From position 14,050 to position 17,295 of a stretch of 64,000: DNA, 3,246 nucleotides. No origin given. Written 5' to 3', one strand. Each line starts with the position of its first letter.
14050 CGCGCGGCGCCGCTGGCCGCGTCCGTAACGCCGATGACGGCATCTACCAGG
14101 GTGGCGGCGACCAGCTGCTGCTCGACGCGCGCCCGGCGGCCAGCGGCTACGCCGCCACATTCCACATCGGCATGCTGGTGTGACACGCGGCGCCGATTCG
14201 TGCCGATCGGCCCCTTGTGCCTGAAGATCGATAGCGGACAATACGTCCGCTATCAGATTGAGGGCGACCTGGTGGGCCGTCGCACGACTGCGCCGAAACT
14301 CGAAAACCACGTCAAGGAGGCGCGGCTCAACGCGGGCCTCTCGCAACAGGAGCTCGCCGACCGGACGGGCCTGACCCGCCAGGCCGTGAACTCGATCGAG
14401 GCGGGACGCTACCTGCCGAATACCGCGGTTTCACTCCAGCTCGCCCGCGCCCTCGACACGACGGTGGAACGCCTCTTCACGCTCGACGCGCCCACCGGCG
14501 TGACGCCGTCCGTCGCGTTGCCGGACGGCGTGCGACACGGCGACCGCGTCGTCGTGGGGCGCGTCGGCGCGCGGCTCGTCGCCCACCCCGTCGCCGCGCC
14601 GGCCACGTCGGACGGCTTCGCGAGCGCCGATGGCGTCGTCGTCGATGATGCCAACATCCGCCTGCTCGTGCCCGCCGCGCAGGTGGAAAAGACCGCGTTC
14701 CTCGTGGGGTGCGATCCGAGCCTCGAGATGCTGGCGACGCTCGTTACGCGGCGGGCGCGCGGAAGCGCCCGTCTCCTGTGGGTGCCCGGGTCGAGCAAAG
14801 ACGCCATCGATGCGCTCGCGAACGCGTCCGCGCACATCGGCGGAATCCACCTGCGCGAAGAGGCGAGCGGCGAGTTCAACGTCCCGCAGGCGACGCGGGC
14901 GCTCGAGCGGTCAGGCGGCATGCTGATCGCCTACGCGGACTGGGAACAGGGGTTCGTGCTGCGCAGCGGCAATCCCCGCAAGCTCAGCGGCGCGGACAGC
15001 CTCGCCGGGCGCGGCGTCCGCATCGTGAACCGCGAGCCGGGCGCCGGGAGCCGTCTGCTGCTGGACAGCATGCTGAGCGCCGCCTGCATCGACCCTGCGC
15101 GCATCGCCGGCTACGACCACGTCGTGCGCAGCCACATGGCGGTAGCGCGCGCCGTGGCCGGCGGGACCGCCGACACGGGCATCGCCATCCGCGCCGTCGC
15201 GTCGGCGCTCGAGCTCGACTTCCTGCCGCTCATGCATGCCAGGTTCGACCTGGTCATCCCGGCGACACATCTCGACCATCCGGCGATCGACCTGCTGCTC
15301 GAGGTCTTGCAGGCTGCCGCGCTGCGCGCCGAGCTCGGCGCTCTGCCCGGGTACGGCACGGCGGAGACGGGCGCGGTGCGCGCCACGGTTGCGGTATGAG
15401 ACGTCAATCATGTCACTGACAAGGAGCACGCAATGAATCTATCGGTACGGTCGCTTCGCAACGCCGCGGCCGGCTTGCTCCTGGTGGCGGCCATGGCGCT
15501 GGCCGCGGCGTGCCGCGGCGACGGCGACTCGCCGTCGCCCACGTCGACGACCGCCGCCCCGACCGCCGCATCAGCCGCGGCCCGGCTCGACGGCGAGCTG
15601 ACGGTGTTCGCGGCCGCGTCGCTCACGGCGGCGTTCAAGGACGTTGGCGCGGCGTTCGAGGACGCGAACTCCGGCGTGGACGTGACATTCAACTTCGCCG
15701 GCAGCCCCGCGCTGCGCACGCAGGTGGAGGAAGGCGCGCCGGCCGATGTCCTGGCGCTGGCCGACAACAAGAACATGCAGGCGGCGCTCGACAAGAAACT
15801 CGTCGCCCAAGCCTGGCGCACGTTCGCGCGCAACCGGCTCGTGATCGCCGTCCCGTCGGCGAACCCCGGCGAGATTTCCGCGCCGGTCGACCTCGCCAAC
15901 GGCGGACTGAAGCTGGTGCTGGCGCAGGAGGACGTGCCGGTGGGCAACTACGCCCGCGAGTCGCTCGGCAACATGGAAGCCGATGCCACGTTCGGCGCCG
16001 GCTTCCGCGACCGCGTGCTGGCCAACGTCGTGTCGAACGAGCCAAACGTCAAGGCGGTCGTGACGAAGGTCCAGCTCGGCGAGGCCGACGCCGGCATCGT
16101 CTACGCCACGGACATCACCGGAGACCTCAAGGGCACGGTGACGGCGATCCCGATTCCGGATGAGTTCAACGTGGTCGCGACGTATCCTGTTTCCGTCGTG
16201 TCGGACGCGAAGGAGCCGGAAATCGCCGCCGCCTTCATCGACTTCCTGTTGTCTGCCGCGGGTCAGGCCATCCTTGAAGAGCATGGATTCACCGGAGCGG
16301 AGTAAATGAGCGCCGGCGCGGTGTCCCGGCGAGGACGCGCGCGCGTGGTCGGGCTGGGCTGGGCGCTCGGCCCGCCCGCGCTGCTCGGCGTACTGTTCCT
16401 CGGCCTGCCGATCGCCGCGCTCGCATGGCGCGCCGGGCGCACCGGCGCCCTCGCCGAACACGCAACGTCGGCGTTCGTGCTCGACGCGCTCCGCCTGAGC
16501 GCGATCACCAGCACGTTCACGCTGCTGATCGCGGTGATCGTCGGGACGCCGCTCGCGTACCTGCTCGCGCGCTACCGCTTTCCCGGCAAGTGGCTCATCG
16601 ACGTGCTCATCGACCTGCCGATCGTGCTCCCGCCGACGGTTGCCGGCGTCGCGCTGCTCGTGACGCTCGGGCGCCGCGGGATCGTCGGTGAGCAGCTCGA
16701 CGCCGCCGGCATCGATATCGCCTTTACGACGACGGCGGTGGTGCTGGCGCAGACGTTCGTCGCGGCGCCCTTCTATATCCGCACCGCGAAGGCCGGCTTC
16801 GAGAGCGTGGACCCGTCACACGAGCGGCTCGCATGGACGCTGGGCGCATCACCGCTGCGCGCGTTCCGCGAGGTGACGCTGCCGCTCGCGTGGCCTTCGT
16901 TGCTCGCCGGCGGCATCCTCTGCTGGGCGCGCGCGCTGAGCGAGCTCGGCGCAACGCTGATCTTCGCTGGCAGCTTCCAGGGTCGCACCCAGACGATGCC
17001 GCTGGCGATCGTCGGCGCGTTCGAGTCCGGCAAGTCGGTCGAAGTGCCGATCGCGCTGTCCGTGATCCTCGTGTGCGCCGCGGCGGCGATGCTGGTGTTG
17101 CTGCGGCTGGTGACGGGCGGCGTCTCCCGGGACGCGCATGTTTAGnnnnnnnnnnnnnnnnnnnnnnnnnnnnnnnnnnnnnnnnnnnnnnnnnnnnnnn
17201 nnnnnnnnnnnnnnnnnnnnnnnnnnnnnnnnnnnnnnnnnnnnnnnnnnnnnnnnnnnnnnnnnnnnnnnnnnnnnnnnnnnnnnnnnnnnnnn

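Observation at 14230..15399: Non-canonical molybdate regulator: XRE-HTH fused to a PBP-like domain, with a perfect 10-bp inverted-repeat operator, heading modABC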

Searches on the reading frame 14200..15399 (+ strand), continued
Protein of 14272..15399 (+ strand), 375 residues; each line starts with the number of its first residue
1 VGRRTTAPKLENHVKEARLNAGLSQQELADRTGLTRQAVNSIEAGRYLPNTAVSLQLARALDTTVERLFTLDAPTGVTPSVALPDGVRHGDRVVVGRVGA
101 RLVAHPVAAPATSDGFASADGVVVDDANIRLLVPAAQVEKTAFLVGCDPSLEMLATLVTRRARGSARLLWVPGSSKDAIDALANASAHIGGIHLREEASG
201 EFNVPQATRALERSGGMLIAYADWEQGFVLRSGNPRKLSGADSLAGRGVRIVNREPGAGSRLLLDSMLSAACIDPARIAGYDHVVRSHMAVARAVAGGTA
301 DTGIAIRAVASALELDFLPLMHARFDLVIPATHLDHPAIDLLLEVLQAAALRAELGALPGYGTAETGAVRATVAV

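Call 85: get_annotated_region(hit=H25, flank=4000)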
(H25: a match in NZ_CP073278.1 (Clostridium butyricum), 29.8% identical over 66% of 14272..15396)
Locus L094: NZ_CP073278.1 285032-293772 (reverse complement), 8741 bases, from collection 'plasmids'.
description: Clostridium butyricum strain CBUT plasmid unnamed, complete sequence
organism: Clostridium butyricum (NCBI taxid 1492)
taxonomy: Bacteria; Bacillota; Clostridia; Eubacteriales; Clostridiaceae; Clostridium; Clostridium butyricum
host: -; source: Homo sapiens,cell culture; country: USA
typing (MOB-suite, as given by PLSDB): non-mobilizable
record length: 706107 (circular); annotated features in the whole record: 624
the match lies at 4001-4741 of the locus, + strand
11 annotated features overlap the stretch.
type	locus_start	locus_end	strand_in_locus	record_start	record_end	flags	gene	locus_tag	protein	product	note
CDS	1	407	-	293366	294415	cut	-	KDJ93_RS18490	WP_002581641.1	ATP-binding cassette domain-containing protein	-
CDS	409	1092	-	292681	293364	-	modB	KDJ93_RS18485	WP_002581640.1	molybdate ABC transporter permease subunit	GO:0015689 - molybdate ion transport [Evidence IEA]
CDS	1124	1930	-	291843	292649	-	modA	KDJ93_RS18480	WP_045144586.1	molybdate ABC transporter substrate-binding protein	GO:0015689 - molybdate ion transport [Evidence IEA]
CDS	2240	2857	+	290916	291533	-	-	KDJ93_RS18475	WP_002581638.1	Fe-only nitrogenase accessory AnfO family protein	-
CDS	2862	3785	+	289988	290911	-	-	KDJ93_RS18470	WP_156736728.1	hypothetical protein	-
CDS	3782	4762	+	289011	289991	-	-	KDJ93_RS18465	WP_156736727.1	helix-turn-helix transcriptional regulator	-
CDS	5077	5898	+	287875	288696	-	nifH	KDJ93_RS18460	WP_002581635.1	nitrogenase iron protein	GO:0009399 - nitrogen fixation [Evidence IEA]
CDS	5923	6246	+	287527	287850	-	-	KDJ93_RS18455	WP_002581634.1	P-II family nitrogen regulator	-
CDS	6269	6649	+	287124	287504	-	-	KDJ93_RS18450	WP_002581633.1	P-II family nitrogen regulator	-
CDS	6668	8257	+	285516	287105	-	-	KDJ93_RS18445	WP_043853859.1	nitrogenase component I subunit alpha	-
CDS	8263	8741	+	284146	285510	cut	-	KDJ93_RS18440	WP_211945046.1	nitrogenase component 1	-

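Call 86: get_annotated_region(hit=H19, flank=4000)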
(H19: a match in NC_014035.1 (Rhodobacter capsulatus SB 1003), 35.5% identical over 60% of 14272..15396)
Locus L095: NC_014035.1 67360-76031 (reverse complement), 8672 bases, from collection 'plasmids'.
description: Rhodobacter capsulatus SB 1003 plasmid pRCB133, complete sequence
organism: Rhodobacter capsulatus SB 1003 (NCBI taxid 272942)
taxonomy: Bacteria; Pseudomonadota; Alphaproteobacteria; Rhodobacterales; Paracoccaceae; Rhodobacter; Rhodobacter capsulatus; Rhodobacter capsulatus SB 1003
host: -; source: -; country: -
typing (MOB-suite, as given by PLSDB): non-mobilizable; replicon rep_cluster_548
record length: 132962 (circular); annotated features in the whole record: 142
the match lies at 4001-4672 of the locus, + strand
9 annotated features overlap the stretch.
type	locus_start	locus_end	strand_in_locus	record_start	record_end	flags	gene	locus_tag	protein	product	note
CDS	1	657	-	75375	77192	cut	-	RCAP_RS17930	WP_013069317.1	ATP-dependent helicase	-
CDS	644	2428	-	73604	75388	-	-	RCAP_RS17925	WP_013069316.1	AAA family ATPase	-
CDS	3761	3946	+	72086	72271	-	-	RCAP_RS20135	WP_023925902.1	helix-turn-helix domain-containing protein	-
CDS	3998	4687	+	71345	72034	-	-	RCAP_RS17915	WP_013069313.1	substrate-binding domain-containing protein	-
CDS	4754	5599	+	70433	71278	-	-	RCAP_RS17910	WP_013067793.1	metalloregulator ArsR/SmtB family transcription factor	GO:0006355 - regulation of DNA-templated transcription [Evidence IEA]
CDS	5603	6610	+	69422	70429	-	-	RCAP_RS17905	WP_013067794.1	ArsJ-associated glyceraldehyde-3-phosphate dehydrogenase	GO:0006006 - glucose metabolic process [Evidence IEA]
CDS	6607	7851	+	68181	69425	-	arsJ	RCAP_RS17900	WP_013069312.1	organoarsenical effux MFS transporter ArsJ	GO:0055085 - transmembrane transport [Evidence IEA]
CDS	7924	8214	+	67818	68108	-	-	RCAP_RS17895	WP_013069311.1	metalloregulator ArsR/SmtB family transcription factor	GO:0006355 - regulation of DNA-templated transcription [Evidence IEA]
CDS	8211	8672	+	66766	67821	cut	-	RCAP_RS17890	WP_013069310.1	permease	-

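Call 87: search_protein_families(library=pfam, proteins=[L094:3782-4762:+, L095:3761-3946:+, L095:3998-4687:+], max_evalue=0.001)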
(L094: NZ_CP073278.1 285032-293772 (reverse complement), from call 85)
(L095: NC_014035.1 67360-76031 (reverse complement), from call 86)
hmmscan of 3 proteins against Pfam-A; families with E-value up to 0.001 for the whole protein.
L094:3782-4762:+ (326 aa): 3 families
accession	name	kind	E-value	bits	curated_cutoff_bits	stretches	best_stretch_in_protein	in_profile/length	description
PF12727.12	PBP_like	-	1.4e-50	171.6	27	1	109-297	4-192/193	PBP superfamily domain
PF12728.13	HTH_17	-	1.7e-12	47.8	27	1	7-54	1-48/51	Helix-turn-helix domain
PF13531.11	SBP_bac_11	-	7e-06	26.4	25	1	169-276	74-185/227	Bacterial extracellular solute-binding protein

L095:3761-3946:+ (61 aa): 1 family
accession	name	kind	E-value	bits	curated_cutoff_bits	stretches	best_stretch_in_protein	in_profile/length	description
PF12728.13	HTH_17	-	3.3e-14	53.3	27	1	1-48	2-49/51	Helix-turn-helix domain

L095:3998-4687:+ (229 aa): 2 families
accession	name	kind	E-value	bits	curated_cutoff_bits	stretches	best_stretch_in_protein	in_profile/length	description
PF12727.12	PBP_like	-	3.1e-68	229.2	27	1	17-203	5-193/193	PBP superfamily domain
PF13531.11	SBP_bac_11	-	6.8e-06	26.5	25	1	75-211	75-221/227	Bacterial extracellular solute-binding protein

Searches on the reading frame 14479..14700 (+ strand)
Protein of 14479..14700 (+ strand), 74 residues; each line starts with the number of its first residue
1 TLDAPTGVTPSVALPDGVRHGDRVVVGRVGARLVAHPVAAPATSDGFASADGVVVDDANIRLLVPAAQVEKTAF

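Call 56: search_protein_families(library=pfam, proteins=[window:14479-14700:+], max_evalue=10)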
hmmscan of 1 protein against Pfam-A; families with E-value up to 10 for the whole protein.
window:14479-14700:+ (74 aa): 1 family
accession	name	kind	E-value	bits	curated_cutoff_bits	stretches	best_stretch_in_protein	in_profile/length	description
PF21571.2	ArgZ-like_C_1st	-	0.013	15.9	27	1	17-47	38-67/84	Arginine dihydrolase ArgZ-like, C-terminal, first region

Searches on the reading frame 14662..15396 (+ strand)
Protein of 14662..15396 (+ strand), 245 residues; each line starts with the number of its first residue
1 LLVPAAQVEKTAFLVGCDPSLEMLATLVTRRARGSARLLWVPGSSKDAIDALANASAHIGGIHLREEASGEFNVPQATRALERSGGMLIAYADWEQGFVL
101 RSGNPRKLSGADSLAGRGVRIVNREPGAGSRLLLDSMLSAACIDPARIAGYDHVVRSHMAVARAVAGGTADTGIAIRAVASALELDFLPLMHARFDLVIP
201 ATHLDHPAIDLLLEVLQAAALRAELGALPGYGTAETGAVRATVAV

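Call 54: search_solved_structures(query=window:14662-15396:+, max_evalue=10, show_alignments=3)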
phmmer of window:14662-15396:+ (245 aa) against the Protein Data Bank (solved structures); distinct sequences matched with E-value up to 10: 9.
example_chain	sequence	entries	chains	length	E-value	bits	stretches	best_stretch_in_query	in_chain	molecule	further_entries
2kfu_A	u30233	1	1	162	0.11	15.5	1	101-152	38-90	Rv1827 pThr 22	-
6i2p_D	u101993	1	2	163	0.11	15.5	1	101-152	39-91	Glycogen accumulation regulator GarA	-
2kkl_A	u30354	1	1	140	0.12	15.3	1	101-153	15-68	Uncharacterized protein Mb1858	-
7rj3_A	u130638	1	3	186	0.14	15.1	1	101-152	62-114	Glycogen accumulation regulator GarA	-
5xj5_A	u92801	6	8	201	0.19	14.7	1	56-99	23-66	Glycerol-3-phosphate acyltransferase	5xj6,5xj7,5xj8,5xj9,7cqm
8p5r_G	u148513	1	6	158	0.21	14.5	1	102-159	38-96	Glycogen accumulation regulator GarA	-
2kb3_A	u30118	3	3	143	0.35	13.8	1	102-154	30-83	Oxoglutarate dehydrogenase inhibitor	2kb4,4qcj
8p5x_G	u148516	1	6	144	0.35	13.8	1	102-154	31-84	Oxoglutarate dehydrogenase inhibitor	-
6i2q_B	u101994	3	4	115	0.8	12.7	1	110-159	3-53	Glycogen accumulation regulator GarA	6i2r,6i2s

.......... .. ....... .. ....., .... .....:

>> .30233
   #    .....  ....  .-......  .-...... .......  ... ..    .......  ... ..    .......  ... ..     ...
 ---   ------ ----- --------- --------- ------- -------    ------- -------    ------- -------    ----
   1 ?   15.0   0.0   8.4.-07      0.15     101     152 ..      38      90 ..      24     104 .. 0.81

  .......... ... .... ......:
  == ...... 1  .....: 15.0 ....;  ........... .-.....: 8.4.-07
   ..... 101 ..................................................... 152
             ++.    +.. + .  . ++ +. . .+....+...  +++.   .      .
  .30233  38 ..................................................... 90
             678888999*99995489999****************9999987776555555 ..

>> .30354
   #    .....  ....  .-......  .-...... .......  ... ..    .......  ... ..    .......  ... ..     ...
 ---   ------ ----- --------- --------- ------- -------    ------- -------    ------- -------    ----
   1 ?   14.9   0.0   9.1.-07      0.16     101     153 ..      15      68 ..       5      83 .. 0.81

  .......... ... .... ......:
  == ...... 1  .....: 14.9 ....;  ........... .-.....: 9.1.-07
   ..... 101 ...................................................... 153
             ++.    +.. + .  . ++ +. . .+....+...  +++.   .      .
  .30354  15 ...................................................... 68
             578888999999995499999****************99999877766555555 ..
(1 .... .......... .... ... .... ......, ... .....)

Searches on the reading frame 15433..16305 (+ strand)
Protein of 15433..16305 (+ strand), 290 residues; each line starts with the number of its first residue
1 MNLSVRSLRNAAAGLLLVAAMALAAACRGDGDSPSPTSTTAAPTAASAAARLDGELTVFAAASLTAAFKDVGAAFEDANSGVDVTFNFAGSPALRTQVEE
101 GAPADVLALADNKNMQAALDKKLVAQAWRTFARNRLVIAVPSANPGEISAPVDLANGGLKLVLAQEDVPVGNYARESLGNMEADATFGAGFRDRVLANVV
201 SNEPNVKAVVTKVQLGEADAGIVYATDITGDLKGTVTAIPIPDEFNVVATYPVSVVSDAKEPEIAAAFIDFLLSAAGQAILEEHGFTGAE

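Call 3: search_protein_families(library=pfam, proteins=[window:15433-16305:+], max_evalue=0.01)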
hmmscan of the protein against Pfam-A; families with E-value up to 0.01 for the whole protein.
window:15433-16305:+ (290 aa): 4 families
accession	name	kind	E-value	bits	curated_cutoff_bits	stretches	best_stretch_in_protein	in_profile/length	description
PF13531.11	SBP_bac_11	-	5.5e-53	180.5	25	1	56-287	1-227/227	Bacterial extracellular solute-binding protein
PF01547.30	SBP_bac_1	-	1.7e-21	78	26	1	61-279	1-307/307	Bacterial extracellular solute-binding protein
PF12849.12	PBP_like_2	-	1.8e-05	25.1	27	1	46-149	2-106/267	PBP superfamily domain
PF13343.11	SBP_bac_6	-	0.0039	17.1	24.6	1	251-286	181-216/245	Bacterial extracellular solute-binding protein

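Call 4: search_protein_families(library=ncbifam, proteins=[window:15433-16305:+], max_evalue=0.01)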
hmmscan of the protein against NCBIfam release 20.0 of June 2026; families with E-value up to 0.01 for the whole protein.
window:15433-16305:+ (290 aa): 13 families
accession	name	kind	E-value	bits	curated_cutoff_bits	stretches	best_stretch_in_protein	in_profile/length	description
TIGR01256.1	modA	equivalog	6.7e-47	160.2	62.5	1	61-285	1-217/217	molybdate ABC transporter substrate-binding protein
NF007958.0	PRK10677.1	equivalog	3e-33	114.9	253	1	44-287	16-254/256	molybdate ABC transporter substrate-binding protein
NF002918.0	PRK03537.1-4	equivalog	3e-24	85.7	288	1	53-287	5-244/246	molybdate ABC transporter substrate-binding protein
NF003196.0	PRK04168.1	equivalog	3e-17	62.5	355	2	28-139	24-117/338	tungstate ABC transporter substrate-binding protein WtpA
NF002917.0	PRK03537.1-3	equivalog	1.2e-15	57.4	264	2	56-140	25-108/267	molybdate ABC transporter substrate-binding protein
NF002916.0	PRK03537.1-2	equivalog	1.9e-15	57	359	1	56-287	5-241/244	molybdate ABC transporter substrate-binding protein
NF002919.0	PRK03537.1-6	equivalog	4e-14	52.8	482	2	43-141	25-116/275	molybdate ABC transporter substrate-binding protein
TIGR03730.1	tungstate_WtpA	equivalog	3.1e-12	46.2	242.75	1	55-139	2-86/275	tungstate ABC transporter substrate-binding protein WtpA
NF002915.0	PRK03537.1-1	equivalog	8.1e-09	35.3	383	1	57-289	2-228/236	molybdate ABC transporter substrate-binding protein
NF002920.0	PRK03537.2-1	equivalog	2.3e-07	30.3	470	1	56-146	26-119/314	molybdate ABC transporter substrate-binding protein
NF011620.1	PRK15046.1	equivalog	0.00015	20.6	310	0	40-108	11-81/334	2-aminoethylphosphonate ABC transporter substrate-binding protein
TIGR03850.1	bind_CPR_0540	equivalog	0.00055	18.7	299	0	38-124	31-106/437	carbohydrate ABC transporter substrate-binding protein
TIGR02136.1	ptsS_2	subfamily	0.0012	18.1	206.6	0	15-102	8-87/295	phosphate ABC transporter substrate-binding protein PstS family protein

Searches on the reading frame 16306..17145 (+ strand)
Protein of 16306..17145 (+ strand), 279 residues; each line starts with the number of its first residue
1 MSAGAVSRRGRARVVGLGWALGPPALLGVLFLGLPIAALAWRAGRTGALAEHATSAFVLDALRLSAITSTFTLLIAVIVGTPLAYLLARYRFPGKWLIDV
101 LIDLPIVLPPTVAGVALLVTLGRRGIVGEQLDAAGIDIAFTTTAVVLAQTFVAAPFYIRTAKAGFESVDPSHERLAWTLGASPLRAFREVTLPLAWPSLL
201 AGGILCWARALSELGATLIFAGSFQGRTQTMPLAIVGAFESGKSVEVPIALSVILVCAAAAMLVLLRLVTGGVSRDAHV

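Call 3: search_protein_families(library=pfam, proteins=[window:16306-17145:+], max_evalue=0.01)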
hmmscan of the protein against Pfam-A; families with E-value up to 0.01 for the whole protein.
window:16306-17145:+ (279 aa): 1 family
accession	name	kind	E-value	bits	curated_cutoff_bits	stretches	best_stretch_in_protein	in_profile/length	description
PF00528.27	BPD_transp_1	-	2.5e-15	57.1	26.4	1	80-267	1-172/184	Binding-protein-dependent transport system inner membrane component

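Call 4: search_protein_families(library=ncbifam, proteins=[window:16306-17145:+], max_evalue=0.01)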
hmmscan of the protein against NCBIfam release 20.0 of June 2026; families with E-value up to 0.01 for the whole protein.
window:16306-17145:+ (279 aa): 31 families (the best 25 are shown)
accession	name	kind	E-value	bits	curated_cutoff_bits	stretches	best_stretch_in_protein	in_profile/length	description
TIGR01581.1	Mo_ABC_porter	hypoth_equivalog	1.4e-71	240.6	210.3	1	54-264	15-224/225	ABC transporter permease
TIGR02141.1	modB_ABC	equivalog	5.5e-59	199.3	182.6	1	64-267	2-203/208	molybdate ABC transporter permease subunit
NF040839.1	tungstate_WtpB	equivalog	3.2e-57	194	340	1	28-270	13-248/251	tungstate ABC transporter permease WtpB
TIGR00969.1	3a0106s02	subfamily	1.4e-49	169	240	1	19-266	18-266/272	sulfate ABC transporter permease subunit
NF006939.0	PRK09421.1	equivalog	4.6e-48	163.6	262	1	58-266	8-217/230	molybdate ABC transporter permease subunit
TIGR02139.1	permease_CysT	equivalog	8.7e-46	156.6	246.1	1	15-267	3-256/265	sulfate ABC transporter permease subunit CysT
TIGR02140.1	permease_CysW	equivalog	9e-42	143.4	329.1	1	27-268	12-254/261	sulfate ABC transporter permease subunit CysW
NF008208.0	PRK10971.1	equivalog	1.6e-35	123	415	1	11-267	7-262/277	sulfate/thiosulfate ABC transporter permease CysT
NF008620.0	PRK11602.1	equivalog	2.3e-31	109.1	442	1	25-239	27-243/291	sulfate/thiosulfate ABC transporter permease CysW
NF011624.0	PRK15050.1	equivalog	4.8e-26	91.6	247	1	5-270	13-286/297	2-aminoethylphosphonate ABC transporter permease subunit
NF038017.1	ABC_perm1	subfamily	4e-25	88.9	100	1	69-256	5-184/184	ABC transporter permease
TIGR03226.1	PhnU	equivalog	7.1e-24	84.8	283.45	1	10-269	36-303/311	2-aminoethylphosphonate ABC transporter permease subunit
NF041773.1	tung_perm_TupB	equivalog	6.6e-17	62.1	320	1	59-262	23-218/230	tungstate ABC transporter permease TupB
NF006955.0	PRK09433.2-3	equivalog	1.9e-16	59.8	801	1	25-270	17-264/543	thiamine/thiamine pyrophosphate ABC transporter permease ThiP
TIGR03255.1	PhnV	equivalog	1.4e-15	57.7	358.7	1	60-266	70-261/270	2-aminoethylphosphonate ABC transport system, membrane component PhnV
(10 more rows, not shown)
